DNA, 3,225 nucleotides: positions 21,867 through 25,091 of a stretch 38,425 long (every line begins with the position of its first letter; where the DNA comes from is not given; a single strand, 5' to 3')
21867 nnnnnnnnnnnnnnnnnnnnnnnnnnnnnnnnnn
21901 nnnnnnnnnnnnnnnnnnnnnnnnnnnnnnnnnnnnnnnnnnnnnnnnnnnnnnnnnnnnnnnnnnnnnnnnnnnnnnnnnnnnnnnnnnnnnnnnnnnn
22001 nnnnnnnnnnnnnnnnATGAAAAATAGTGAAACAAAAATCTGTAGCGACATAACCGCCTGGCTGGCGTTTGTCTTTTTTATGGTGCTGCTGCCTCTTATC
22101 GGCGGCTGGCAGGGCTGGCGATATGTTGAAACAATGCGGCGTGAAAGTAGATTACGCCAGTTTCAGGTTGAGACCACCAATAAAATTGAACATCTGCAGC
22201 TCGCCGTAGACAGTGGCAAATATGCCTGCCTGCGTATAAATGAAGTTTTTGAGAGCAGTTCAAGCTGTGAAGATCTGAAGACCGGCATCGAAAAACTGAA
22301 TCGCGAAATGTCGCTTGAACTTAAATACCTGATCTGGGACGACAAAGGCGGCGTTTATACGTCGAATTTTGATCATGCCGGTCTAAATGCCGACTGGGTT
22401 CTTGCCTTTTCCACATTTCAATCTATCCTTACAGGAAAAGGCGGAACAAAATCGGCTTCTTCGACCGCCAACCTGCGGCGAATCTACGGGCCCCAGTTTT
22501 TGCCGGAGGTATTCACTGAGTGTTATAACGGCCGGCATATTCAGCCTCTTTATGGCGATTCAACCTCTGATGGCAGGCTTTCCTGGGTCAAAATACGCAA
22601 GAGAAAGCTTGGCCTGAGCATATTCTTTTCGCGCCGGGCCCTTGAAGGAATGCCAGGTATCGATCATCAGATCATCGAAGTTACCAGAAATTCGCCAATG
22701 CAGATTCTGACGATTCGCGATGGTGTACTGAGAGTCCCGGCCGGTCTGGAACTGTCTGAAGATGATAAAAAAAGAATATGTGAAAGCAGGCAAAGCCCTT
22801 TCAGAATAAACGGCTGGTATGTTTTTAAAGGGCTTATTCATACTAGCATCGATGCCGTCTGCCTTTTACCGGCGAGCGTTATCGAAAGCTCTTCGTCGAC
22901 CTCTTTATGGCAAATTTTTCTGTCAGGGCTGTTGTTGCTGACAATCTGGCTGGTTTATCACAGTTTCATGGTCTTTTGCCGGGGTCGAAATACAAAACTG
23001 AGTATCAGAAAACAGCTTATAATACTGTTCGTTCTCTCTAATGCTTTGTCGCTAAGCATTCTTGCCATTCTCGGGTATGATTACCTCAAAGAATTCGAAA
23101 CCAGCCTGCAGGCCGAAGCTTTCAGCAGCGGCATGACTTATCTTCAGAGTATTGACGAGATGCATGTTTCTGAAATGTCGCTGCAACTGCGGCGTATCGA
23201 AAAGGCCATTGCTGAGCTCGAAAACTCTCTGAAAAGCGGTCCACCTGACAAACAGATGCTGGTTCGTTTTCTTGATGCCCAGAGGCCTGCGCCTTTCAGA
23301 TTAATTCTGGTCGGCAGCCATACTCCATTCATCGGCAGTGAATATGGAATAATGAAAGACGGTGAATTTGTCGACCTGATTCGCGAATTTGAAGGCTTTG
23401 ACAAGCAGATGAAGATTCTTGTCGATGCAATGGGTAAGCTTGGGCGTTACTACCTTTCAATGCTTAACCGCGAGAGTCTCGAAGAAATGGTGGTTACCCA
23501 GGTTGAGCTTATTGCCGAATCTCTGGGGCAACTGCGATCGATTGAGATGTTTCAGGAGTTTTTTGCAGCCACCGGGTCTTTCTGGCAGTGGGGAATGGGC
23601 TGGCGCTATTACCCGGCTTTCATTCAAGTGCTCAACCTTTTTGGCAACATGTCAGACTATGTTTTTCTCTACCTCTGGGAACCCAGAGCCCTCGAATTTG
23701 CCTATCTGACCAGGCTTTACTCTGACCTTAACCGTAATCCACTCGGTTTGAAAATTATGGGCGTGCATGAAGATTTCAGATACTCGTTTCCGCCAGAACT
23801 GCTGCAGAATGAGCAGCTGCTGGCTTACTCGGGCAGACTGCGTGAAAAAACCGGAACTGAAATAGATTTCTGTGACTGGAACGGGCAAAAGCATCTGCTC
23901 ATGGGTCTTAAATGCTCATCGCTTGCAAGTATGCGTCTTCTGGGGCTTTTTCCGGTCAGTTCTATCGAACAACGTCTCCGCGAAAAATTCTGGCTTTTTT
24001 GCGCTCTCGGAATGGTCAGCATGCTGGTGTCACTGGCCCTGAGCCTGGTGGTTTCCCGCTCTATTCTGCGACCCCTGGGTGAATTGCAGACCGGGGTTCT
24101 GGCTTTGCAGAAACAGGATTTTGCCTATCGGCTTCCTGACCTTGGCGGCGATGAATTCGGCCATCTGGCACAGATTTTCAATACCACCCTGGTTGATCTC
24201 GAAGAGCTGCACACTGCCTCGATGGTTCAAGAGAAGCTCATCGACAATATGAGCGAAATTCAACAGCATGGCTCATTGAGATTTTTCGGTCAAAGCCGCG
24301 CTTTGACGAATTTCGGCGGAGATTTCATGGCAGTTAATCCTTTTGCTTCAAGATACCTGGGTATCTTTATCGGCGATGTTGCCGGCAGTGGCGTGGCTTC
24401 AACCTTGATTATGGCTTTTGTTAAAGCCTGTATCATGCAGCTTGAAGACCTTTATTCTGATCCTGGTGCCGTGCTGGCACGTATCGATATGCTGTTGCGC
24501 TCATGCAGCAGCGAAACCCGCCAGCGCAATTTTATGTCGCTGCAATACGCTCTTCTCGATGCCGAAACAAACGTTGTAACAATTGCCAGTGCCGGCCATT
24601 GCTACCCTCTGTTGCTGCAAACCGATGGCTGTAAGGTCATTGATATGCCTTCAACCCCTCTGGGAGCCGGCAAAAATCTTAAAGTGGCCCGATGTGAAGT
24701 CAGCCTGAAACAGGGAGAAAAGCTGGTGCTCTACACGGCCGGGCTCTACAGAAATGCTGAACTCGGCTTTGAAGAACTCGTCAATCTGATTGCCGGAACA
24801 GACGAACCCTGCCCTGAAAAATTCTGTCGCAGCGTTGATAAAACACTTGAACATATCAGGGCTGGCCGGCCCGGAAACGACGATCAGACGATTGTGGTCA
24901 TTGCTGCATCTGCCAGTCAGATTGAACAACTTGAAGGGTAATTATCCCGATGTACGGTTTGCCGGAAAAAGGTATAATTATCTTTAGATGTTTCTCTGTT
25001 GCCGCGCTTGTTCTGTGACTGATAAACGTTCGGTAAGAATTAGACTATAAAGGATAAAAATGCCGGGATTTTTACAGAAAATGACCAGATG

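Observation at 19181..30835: Tandem duplication of a translationally coupled gene pair: a giant 4-TM HAMP-PP2C receptor plus a paralogue with an eroded active site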

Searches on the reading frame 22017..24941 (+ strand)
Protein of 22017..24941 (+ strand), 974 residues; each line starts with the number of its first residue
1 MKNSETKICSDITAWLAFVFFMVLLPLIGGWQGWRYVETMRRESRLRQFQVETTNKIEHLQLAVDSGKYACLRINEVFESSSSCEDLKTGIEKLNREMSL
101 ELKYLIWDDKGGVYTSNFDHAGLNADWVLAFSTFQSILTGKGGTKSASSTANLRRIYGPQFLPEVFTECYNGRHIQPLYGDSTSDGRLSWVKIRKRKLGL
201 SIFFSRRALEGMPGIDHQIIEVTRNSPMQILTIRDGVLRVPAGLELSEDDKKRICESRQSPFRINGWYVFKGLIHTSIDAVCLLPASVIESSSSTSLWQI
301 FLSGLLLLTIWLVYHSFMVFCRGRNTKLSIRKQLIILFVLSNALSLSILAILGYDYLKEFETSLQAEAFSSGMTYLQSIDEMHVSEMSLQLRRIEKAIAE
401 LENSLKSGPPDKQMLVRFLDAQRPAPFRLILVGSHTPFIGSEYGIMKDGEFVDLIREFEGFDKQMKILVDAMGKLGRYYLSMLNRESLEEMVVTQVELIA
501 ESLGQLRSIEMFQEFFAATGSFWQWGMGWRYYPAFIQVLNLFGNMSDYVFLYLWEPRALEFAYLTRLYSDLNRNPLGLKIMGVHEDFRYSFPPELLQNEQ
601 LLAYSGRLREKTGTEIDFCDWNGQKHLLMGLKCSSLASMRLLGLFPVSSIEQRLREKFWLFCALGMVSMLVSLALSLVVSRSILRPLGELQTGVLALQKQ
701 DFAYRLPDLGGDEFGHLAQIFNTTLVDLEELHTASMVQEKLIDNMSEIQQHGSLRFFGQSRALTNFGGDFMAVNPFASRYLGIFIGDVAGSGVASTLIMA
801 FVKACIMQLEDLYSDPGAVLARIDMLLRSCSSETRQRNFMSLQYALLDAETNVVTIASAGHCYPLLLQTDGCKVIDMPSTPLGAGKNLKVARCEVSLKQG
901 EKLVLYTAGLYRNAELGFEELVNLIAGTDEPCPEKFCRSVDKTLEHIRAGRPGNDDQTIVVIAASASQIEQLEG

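Call 7: search_protein_families(library=pfam, proteins=[window:22017-24941:+], max_evalue=0.1)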
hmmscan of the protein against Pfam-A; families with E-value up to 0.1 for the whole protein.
window:22017-24941:+ (974 aa): 2 families
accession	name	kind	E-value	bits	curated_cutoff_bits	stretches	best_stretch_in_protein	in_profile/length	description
PF07228.17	SpoIIE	-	3.9e-29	102.4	25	1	779-962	3-189/192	Stage II sporulation protein E (SpoIIE)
PF00672.30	HAMP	-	5e-11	43.2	25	1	679-729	2-52/53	HAMP domain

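Call 8: search_protein_families(library=ncbifam, proteins=[window:22017-24941:+], max_evalue=0.1)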
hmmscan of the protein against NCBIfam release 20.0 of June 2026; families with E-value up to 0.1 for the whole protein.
window:22017-24941:+ (974 aa): 15 families
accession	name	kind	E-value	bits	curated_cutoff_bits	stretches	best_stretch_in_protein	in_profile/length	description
NF038263.1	prot_phos_SiaA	equivalog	7.5e-12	44.6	700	2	662-735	311-385/658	biofilm regulation protein phosphatase SiaA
NF033092.0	HK_WalK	equivalog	2.5e-08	32.9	725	1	660-733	178-251/594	cell wall metabolism sensor histidine kinase WalK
NF053592.1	HK_near_YfiR_like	equivalog_domain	5.9e-07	29.3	194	1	650-729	142-222/223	sensor histidine kinase, YfiR-like protein-associated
NF007837.0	PRK10549.1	equivalog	1.9e-06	26.9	603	1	652-730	160-235/466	envelope stress sensor histidine kinase BaeS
NF058645.1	MCPCtpMPsAe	equivalog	3.9e-05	22.6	900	1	649-727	195-275/558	methyl-accepting chemotaxis protein CtpM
TIGR02865.1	spore_II_E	equivalog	9.2e-05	20.7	490.8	1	768-961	568-760/764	stage II sporulation protein E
NF012163.2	BaeS_SmeS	equivalog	0.00018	20.6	500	1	656-728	164-233/457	sensor histidine kinase efflux regulator BaeS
NF007423.1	PRK09966.1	equivalog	0.00037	19.5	325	1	662-735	154-228/390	diguanylate cyclase DgcN/YfiN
NF011874.0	PRK15347.1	equivalog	0.0049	14.9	852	1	663-730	302-368/921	two component system sensor kinase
NF040691.1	MtrAB_MtrB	equivalog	0.011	14.7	450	1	625-742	152-275/507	MtrAB system histidine kinase MtrB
NF008468.0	PRK11360.1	equivalog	0.022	13.1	646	1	659-744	196-276/616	two-component system sensor histidine kinase AtoS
NF007004.0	PRK09467.1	equivalog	0.033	13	415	1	657-731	154-228/440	two-component system sensor histidine kinase EnvZ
NF041210.1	his_kin_PieS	equivalog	0.034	13.1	850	1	646-740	154-248/474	two component system sensor histidine kinase PieS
NF038389.1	ArsS_fam_HK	equivalog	0.064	12.7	250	0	659-734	132-205/403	ArsS family sensor histidine kinase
NF045911.1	TCSHisKinNblS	equivalog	0.075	11.3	1000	1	668-792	189-310/621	two-component system sensor histidine kinase NblS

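Call 24: find_homologous_proteins(query=window:22017-24938:+, max_evalue=1e-10)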
Query window:22017-24938:+ (974 aa): 17 proteins with E <= 1e-10 among 8000 candidates.
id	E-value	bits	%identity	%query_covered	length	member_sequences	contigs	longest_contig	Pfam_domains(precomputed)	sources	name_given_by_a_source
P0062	0.0e+0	2213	100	100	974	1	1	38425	PF00672.31,PF07228.18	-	-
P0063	0.0e+0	1617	74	99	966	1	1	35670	PF00672.31,PF07228.18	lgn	-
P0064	0.0e+0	1425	65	99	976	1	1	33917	PF00672.31,PF07228.18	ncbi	-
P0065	0.0e+0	1381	63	99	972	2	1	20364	PF00672.31,PF07228.18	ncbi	-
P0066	0.0e+0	1378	63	99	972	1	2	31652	PF00672.31,PF07228.18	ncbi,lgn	-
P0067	0.0e+0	1357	63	99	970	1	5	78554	PF00672.31,PF07228.18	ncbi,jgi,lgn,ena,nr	ncbi:MAG TPA: SpoIIE family protein phosphatase [Candidatus Rifleibacterium sp.]|nr:SpoIIE family pr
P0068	0.0e+0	1258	59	98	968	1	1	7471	PF00672.31,PF07228.18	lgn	-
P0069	0.0e+0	1237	58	99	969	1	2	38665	PF00672.31,PF07228.18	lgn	-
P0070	0.0e+0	1231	57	99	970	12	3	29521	PF00672.31,PF07228.18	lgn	-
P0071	0.0e+0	1226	56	99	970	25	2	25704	PF00672.31,PF07228.18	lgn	-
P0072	0.0e+0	1217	56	99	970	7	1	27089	PF00672.31,PF07228.18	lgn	-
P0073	0.0e+0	1211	56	99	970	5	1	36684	PF00672.31,PF07228.18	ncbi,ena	-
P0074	0.0e+0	1203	56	99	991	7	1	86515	PF00672.31,PF07228.18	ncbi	-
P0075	0.0e+0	1024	48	99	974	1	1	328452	PF00672.31,PF07228.18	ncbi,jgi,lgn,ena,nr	ncbi:MAG: SpoIIE family protein phosphatase [Candidatus Riflebacteria bacterium]|nr:SpoIIE family pr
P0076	1.3e-294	998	47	99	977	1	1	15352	PF00672.31,PF07228.18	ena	-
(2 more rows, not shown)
